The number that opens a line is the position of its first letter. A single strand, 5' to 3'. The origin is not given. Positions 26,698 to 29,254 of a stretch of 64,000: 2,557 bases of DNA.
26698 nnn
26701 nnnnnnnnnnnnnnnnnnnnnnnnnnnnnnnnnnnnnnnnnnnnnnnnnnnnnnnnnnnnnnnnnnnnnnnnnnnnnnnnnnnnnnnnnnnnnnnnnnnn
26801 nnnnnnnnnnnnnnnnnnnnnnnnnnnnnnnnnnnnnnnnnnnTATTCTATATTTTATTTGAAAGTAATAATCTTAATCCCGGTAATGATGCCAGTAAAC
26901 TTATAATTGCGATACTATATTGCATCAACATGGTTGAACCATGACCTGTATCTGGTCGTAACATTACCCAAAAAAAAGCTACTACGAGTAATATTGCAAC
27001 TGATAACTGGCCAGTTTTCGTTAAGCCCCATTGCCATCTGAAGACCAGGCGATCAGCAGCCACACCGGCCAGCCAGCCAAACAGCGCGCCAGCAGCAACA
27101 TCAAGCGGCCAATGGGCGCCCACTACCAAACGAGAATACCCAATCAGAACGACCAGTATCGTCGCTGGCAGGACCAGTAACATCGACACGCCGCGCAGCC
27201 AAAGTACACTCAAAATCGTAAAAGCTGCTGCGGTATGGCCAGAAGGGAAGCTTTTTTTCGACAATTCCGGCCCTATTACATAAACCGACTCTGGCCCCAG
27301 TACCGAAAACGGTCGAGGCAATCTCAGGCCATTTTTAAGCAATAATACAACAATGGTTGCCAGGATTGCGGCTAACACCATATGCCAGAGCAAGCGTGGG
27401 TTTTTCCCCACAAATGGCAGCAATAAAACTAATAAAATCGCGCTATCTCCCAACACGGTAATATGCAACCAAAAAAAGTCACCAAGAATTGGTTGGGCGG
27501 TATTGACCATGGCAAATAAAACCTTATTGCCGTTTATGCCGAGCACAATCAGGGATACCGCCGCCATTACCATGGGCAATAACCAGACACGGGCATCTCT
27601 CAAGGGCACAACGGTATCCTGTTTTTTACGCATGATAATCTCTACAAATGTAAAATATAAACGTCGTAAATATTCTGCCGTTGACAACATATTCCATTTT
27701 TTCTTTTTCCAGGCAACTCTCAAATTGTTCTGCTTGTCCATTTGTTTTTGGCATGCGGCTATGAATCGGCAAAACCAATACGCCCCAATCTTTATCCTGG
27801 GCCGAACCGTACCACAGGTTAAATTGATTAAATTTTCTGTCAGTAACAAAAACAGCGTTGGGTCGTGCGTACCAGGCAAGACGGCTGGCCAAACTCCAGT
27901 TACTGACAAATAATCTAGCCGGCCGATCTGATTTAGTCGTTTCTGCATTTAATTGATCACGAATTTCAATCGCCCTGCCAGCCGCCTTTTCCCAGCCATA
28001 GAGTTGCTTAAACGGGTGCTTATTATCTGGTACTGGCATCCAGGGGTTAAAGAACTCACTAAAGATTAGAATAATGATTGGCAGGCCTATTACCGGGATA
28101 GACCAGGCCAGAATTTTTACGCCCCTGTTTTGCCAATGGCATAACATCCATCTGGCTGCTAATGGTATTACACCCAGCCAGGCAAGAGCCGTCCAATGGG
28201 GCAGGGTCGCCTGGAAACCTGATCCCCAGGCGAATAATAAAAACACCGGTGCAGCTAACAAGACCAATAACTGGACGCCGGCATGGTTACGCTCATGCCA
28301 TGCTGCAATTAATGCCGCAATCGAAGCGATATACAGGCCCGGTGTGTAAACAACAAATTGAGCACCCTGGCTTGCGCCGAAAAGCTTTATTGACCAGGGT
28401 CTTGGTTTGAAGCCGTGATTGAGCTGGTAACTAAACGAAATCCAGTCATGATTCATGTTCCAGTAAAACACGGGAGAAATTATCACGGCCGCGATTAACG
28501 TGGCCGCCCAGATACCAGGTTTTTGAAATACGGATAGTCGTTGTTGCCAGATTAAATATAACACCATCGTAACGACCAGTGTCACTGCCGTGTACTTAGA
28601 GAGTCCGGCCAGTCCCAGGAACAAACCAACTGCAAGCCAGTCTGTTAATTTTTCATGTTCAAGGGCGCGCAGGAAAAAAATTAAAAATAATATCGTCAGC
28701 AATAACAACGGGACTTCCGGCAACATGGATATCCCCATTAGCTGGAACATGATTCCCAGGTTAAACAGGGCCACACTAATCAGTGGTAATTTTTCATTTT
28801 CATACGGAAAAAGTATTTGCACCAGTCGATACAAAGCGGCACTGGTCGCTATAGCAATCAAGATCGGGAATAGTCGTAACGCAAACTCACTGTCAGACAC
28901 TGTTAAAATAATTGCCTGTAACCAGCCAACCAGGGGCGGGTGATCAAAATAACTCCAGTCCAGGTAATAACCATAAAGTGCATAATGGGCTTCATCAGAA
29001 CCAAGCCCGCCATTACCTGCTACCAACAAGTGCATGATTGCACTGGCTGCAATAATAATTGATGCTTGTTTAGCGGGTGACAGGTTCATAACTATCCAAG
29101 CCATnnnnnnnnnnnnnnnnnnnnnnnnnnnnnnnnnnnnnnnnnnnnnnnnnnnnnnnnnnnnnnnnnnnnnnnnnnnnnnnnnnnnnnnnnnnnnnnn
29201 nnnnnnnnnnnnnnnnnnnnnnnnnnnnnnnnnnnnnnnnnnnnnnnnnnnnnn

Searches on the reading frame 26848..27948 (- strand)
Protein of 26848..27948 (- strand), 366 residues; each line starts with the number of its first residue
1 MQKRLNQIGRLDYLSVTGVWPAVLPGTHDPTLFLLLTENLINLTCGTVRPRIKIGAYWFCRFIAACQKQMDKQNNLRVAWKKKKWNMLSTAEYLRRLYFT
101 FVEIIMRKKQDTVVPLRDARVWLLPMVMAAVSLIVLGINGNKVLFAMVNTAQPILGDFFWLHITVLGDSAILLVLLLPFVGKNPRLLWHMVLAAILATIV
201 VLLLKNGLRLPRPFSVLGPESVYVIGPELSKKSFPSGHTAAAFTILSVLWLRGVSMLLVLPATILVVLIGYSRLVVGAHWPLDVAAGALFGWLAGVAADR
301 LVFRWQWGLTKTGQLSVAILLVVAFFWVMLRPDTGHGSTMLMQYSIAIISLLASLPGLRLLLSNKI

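Call 71: search_protein_families(library=pfam, proteins=[window:26848-27948:-], max_evalue=0.00001)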
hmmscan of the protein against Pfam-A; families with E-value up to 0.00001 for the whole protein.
window:26848-27948:- (366 aa): 2 families
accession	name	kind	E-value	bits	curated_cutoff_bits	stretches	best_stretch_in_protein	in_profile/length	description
PF01569.27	PAP2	-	1.2e-21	77.3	27.2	1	187-304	2-127/130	PAP2 superfamily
PF14378.12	PAP2_3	-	5.2e-07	30.1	27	1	233-294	126-187/190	PAP2 superfamily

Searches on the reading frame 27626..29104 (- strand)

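Call 71: search_protein_families(library=pfam, proteins=[window:27626-29104:-], max_evalue=0.00001)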
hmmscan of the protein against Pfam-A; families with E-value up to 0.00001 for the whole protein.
window:27626-29104:- (492 aa): 1 family
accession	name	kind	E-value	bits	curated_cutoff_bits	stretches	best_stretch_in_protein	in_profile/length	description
PF13231.12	PMT_2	-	1.7e-31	110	26.1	1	54-215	1-160/160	Dolichyl-phosphate-mannose-protein mannosyltransferase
